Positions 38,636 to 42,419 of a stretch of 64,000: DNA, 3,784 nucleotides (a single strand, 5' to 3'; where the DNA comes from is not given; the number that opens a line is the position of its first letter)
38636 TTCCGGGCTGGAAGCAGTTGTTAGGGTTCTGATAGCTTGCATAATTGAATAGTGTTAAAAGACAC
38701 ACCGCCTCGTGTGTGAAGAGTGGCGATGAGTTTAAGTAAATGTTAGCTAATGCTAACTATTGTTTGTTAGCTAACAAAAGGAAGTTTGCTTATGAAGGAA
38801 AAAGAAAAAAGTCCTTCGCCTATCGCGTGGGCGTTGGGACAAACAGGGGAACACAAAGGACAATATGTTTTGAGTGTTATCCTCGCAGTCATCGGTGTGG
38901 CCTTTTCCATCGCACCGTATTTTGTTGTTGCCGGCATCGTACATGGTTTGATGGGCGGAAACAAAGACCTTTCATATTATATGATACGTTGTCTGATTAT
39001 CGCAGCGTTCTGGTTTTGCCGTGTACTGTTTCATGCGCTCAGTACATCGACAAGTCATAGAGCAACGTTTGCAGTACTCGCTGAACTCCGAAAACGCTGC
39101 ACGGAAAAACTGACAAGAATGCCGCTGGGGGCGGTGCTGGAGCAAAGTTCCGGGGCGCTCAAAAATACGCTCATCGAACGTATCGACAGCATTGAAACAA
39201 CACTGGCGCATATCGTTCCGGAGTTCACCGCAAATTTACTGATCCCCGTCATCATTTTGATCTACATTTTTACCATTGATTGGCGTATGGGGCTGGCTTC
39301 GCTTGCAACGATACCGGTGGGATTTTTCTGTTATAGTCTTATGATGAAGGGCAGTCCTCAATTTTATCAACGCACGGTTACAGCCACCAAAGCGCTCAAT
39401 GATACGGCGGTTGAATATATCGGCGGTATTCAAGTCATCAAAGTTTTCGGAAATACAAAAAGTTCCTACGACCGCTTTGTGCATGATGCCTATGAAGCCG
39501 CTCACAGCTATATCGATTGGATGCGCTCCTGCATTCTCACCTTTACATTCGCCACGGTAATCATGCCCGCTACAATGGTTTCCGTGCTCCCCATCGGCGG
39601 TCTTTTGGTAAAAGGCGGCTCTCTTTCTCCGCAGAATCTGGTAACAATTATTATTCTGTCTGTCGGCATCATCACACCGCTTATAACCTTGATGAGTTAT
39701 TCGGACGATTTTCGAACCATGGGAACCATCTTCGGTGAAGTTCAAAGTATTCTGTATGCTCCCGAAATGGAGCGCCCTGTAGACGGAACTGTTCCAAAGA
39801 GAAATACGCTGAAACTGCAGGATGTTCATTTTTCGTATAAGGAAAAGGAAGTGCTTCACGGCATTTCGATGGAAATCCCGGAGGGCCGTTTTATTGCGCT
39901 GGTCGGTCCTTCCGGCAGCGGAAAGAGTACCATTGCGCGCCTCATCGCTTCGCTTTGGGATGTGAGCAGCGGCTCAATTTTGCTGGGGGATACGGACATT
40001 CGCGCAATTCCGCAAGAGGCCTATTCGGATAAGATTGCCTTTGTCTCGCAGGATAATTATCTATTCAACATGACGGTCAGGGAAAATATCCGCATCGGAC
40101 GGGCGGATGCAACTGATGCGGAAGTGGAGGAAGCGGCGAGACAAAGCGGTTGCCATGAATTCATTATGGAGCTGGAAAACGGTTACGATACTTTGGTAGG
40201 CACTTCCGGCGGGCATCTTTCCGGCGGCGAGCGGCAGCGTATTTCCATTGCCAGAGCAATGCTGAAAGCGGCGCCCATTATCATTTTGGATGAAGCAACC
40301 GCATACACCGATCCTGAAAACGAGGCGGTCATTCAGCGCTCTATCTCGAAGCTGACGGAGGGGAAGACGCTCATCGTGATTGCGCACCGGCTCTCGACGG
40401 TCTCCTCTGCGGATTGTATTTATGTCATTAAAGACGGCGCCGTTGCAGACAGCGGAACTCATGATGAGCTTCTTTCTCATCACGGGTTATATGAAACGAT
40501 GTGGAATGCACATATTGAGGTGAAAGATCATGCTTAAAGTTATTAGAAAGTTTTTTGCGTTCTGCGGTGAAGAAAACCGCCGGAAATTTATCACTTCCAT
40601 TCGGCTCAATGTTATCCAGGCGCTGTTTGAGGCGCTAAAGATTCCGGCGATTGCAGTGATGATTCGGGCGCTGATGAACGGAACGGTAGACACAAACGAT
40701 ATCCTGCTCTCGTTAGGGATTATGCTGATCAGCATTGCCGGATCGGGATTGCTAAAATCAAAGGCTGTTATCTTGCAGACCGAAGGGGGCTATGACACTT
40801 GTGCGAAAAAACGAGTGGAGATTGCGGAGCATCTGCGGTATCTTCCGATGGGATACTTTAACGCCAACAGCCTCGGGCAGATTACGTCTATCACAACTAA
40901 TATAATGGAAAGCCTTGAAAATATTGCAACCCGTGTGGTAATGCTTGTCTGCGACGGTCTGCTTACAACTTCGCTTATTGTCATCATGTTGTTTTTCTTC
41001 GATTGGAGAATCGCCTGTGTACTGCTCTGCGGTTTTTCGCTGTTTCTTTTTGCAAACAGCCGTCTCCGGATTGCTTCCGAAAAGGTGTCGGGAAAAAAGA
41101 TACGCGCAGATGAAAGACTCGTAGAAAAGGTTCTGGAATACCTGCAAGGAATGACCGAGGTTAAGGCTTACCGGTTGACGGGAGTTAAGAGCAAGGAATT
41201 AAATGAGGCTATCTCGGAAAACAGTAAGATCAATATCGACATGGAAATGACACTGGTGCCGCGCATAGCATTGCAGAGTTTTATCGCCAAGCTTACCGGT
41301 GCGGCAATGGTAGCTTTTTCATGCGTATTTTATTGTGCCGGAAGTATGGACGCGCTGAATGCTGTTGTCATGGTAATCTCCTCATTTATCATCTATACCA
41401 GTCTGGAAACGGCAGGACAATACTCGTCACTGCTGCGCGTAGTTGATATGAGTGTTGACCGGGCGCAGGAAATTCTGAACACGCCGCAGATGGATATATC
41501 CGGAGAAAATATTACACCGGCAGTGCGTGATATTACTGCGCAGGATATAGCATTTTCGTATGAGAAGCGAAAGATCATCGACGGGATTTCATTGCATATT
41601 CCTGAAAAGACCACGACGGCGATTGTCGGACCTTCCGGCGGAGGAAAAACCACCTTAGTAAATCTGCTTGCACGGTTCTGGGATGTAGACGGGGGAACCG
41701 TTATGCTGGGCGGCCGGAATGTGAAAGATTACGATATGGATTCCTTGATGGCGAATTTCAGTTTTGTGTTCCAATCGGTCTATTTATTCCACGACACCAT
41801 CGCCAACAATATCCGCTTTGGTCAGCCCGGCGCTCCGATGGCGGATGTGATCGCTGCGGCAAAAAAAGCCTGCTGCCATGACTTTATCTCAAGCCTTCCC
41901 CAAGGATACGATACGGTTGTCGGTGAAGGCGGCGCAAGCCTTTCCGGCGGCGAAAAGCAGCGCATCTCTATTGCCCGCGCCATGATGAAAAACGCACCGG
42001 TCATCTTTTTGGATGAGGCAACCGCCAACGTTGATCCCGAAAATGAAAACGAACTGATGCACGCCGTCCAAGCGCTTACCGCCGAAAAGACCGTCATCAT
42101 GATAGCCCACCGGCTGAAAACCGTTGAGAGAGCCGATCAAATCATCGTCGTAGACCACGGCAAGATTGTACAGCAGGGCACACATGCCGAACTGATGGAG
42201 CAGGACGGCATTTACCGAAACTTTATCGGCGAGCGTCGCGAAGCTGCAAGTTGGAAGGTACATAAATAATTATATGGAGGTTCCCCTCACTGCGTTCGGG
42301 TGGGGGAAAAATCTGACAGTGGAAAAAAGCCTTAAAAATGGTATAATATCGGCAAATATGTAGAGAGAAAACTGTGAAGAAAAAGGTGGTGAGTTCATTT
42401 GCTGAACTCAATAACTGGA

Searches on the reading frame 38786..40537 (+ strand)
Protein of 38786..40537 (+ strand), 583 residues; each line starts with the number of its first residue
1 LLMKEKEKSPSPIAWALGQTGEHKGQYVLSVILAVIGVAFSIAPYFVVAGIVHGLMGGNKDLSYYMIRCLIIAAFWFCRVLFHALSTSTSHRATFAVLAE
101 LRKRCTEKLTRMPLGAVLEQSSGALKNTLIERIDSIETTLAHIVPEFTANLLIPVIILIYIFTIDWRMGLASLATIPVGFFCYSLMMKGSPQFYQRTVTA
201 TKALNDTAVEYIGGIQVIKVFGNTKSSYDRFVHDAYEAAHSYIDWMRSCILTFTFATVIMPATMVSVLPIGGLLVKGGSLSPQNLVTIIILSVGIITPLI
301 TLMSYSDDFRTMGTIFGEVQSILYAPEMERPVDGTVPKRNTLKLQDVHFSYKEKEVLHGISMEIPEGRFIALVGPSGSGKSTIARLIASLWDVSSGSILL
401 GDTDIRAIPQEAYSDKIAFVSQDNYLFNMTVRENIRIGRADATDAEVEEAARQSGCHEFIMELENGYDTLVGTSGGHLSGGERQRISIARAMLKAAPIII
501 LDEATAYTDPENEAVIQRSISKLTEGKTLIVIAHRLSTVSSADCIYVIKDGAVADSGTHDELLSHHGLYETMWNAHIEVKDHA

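Call 3: search_protein_families(library=pfam, proteins=[window:38786-40537:+])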
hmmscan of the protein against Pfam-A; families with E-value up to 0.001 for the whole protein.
window:38786-40537:+ (583 aa): 3 families
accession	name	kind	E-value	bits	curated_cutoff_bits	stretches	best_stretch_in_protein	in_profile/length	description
PF00005.33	ABC_tran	-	1.1e-31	110.6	25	1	357-506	1-137/137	ABC transporter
PF00664.28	ABC_membrane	-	2.8e-29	103.1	28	1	29-299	3-274/274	ABC transporter transmembrane region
PF02463.25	SMC_N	-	2.3e-09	37.5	40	1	366-548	23-211/220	RecF/RecN/SMC N terminal domain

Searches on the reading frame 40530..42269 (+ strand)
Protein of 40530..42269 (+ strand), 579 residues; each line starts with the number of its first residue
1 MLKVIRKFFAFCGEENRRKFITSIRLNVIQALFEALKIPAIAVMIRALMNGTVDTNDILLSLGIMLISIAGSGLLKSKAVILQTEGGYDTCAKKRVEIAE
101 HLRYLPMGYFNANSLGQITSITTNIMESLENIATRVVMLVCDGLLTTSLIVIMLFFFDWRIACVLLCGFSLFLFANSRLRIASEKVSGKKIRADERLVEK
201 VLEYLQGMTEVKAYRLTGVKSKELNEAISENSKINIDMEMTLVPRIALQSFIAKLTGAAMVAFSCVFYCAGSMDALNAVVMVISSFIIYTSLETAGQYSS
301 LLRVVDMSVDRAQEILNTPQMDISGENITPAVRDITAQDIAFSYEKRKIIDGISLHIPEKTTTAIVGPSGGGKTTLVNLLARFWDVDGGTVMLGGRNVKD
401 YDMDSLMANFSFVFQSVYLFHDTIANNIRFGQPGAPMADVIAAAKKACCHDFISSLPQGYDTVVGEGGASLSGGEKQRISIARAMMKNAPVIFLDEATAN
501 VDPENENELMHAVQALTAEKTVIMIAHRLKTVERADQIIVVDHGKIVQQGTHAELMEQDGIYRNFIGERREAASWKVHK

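Call 3: search_protein_families(library=pfam, proteins=[window:40530-42269:+])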
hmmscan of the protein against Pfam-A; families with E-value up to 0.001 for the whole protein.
window:40530-42269:+ (579 aa): 5 families
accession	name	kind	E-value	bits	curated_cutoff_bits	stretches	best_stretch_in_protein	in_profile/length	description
PF00005.33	ABC_tran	-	1.3e-28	100.8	25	1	351-499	2-137/137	ABC transporter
PF00664.28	ABC_membrane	-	1.5e-14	54.8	28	1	40-288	21-270/274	ABC transporter transmembrane region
PF02463.25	SMC_N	-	7e-11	42.4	40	1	390-543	110-213/220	RecF/RecN/SMC N terminal domain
PF09818.15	ABC_ATPase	-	7e-06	25.7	23.2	0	450-535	138-221/283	P-loop domain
PF13304.12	AAA_21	-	0.00068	20.2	27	0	363-430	2-72/304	AAA domain, putative AbiEii toxin, Type IV TA system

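Call 11: find_encoding_contigs(protein=window:40530-42269:+, flank=10000, max_places=10)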
Protein window:40530-42269:+ (579 aa): no gene with exactly this product is on record in the collection.

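Call 12: find_related_loci(query=window:40530-42269:+, collection=genome_contigs, flank=10000)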
Query window:40530-42269:+ (579 aa) in genome_contigs; peptide patterns used: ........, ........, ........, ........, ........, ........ (x = any residue, [..] = any of these).
138 stretches matched a pattern; 115 encode a relative of the query (tblastn E <= 1e-3); the best 80 are kept; 80 distinct loci.
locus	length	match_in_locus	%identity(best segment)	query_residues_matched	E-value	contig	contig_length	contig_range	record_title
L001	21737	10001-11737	98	1-579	0e+0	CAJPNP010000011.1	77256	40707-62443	MAG: uncultured Treponema sp. isolate SRR9217393-mag-bin.10 genome assembly, contig: SRR9217393-mag-bin.10_44, whole gen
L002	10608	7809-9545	98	1-579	0e+0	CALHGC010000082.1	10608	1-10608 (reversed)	MAG TPA_asm: uncultured Treponema sp. isolate ERR589474_bin.63_CONCOCT_v1.1_MAG genome assembly, contig: ERZ772959.1522,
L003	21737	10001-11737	97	1-579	0e+0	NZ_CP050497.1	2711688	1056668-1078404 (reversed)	Treponema vincentii strain OMZ 806 chromosome, complete genome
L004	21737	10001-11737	96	1-579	0e+0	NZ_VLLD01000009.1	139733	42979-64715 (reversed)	Treponema putidum strain ATCC 700334 JM98DRAFT_scaffold00009.9, whole genome shotgun sequence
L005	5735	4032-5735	98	1-568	0e+0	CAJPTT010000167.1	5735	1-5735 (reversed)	MAG: uncultured Treponema sp. isolate SRR9217474-mag-bin.1 genome assembly, contig: SRR9217474-mag-bin.1_770, whole geno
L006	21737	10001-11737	95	1-579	0e+0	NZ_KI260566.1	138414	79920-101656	Treponema lecithinolyticum ATCC 700332 Scaffold61, whole genome shotgun sequence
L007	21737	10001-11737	84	1-579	0e+0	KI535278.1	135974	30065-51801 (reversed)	Eubacterium brachy ATCC 33089 genomic scaffold Scaffold194, whole genome shotgun sequence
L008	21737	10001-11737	84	1-579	0e+0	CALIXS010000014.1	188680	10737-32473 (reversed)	MAG TPA_asm: uncultured Clostridia bacterium isolate ERR589599_bin.102_CONCOCT_v1.1_MAG genome assembly, contig: ERZ7728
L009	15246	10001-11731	82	1-577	0e+0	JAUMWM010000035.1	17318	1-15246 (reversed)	MAG: Lachnospiraceae bacterium isolate S14M_St_42 NODE_519_length_17318_cov_21.501709, whole genome shotgun sequence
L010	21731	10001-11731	83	1-577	0e+0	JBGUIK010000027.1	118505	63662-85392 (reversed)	MAG: Lachnospiraceae bacterium isolate ruminal_MAG_329 ruminal_MAG_329_contig_0027, whole genome shotgun sequence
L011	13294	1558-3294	80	1-579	0e+0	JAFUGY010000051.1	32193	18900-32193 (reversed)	MAG: Oscillospiraceae bacterium isolate RGIG4485 Roe_deer_Omasum.Co__c348605, whole genome shotgun sequence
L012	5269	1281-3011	80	1-577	0e+0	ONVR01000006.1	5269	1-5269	uncultured Clostridiales bacterium isolate RUG678 genome assembly, contig: k87_100569, whole genome shotgun sequence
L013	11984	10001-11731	79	1-577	0e+0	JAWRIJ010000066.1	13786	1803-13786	MAG: Oscillospiraceae bacterium isolate RFS34 c_000000053295, whole genome shotgun sequence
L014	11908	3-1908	79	1-578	0e+0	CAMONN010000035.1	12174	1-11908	MAG: uncultured Clostridia bacterium isolate SRR873602_bin.26_metaWRAP_v1.3_MAG genome assembly, contig: NODE_12187_leng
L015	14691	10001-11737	79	1-579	0e+0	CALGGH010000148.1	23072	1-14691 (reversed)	MAG TPA_asm: uncultured Lachnospiraceae bacterium isolate ERR1278074_bin.115_CONCOCT_v1.1_MAG genome assembly, contig: E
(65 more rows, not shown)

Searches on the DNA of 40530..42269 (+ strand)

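Call 77: search_rna_families(source=L002, start=9400, end=9900, threshold=evalue, max_evalue=1, show_alignments=1)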
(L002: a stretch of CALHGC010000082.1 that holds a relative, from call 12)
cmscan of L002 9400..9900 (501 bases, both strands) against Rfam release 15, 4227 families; matches with E-value up to 1: 1.
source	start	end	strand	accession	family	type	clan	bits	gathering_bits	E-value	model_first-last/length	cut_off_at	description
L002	9631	9723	+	RF03162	TD-2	Gene; sRNA;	CL00124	59.5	48.7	1.2e-08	1-98/98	no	TD-2 RNA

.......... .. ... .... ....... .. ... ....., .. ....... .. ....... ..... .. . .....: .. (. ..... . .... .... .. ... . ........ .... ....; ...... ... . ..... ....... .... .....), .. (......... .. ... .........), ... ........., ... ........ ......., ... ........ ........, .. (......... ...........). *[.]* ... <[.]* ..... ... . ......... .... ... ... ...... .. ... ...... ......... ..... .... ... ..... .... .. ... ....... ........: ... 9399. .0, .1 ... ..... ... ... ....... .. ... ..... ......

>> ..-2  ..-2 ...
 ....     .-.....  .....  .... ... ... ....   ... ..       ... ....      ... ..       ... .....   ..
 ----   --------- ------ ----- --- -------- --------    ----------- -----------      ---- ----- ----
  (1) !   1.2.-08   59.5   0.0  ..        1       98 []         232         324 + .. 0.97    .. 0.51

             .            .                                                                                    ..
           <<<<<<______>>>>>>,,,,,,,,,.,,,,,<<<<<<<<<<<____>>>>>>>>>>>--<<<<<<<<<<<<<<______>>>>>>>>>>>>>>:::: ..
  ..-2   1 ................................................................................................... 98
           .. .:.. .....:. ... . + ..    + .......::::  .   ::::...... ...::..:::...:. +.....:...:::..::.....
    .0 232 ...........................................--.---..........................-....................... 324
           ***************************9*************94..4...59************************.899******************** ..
